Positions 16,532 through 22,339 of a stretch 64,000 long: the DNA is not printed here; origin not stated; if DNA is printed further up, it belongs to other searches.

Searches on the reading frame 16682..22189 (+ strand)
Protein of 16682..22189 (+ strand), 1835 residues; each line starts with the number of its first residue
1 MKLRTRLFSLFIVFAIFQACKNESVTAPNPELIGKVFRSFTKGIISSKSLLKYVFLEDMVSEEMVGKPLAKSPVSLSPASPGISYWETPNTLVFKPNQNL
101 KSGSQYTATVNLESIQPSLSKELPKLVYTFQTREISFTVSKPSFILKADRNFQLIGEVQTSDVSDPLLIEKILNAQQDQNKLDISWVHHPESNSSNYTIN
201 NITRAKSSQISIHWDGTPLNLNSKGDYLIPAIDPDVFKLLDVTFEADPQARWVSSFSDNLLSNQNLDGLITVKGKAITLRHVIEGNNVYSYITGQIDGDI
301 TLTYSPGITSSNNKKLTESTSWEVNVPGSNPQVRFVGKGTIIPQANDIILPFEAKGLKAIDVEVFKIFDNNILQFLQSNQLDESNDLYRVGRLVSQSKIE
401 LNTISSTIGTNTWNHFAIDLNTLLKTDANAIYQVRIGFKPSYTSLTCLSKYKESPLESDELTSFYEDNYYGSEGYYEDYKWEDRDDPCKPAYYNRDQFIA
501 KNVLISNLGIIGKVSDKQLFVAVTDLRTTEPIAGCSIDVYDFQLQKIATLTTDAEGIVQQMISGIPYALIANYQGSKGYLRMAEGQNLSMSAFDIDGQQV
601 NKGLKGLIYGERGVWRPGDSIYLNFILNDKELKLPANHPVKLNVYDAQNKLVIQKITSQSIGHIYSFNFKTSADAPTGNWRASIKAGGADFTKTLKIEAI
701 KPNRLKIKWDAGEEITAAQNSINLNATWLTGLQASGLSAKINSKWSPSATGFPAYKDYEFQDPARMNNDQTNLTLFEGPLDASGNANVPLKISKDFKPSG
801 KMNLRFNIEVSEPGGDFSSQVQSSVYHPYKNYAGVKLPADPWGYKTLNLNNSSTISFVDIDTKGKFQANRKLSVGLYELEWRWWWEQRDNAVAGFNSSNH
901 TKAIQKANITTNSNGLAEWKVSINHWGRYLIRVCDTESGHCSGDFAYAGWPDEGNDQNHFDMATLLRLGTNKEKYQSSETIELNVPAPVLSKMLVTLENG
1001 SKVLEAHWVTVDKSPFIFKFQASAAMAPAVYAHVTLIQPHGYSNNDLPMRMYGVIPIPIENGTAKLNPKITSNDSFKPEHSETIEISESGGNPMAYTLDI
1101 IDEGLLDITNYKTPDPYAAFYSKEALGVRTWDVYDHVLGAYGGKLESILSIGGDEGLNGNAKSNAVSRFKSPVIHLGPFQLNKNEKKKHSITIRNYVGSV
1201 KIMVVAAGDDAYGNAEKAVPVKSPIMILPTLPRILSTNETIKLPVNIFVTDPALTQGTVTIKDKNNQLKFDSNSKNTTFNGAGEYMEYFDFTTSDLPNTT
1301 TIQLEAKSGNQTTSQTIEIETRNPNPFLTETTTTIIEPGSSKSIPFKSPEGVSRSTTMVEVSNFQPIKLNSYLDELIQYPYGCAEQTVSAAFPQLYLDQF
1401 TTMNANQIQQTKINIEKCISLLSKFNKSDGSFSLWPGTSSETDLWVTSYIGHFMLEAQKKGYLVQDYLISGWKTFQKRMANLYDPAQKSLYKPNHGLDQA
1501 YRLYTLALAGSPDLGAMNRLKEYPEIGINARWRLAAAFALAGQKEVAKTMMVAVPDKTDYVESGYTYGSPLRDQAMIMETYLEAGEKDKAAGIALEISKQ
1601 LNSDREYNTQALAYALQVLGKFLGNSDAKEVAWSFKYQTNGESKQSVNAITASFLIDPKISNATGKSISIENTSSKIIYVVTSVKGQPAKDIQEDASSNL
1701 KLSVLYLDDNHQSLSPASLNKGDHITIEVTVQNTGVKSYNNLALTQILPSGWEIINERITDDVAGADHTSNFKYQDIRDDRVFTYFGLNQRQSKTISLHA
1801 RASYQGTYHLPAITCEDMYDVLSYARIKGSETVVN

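Call 58: search_protein_families(library=pfam, proteins=[window:16682-22189:+], max_evalue=0.00001)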
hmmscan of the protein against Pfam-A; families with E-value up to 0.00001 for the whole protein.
window:16682-22189:+ (1835 aa): 8 families
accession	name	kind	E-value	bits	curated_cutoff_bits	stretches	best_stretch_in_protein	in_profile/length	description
PF17962.7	bMG6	-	1.3e-18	67.6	23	1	841-950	7-112/112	Bacterial macroglobulin domain 6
PF17973.7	bMG10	-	1.3e-15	58.2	26.2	1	1709-1820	13-129/131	Bacterial Alpha-2-macroglobulin MG10 domain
PF11974.14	bMG3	-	5.4e-15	55.6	34.9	1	505-599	1-102/103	Bacterial alpha-2-macroglobulin MG3 domain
PF01835.25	MG2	-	5.6e-15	55.9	32.8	1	606-694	2-93/96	MG2 domain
PF07703.20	A2M_BRD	-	1.2e-14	55.2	22.7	1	966-1107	1-139/140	Alpha-2-macroglobulin bait region domain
PF07678.20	TED_complement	-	4e-11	43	22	1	1371-1460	17-108/312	A-macroglobulin TED domain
PF00207.28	A2M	-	7.3e-09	35.8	21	1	1179-1259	7-90/92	Alpha-2-macroglobulin family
PF17972.7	bMG5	-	1.8e-07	32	26.5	1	716-815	16-114/127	Bacterial Alpha-2-macroglobulin MG5 domain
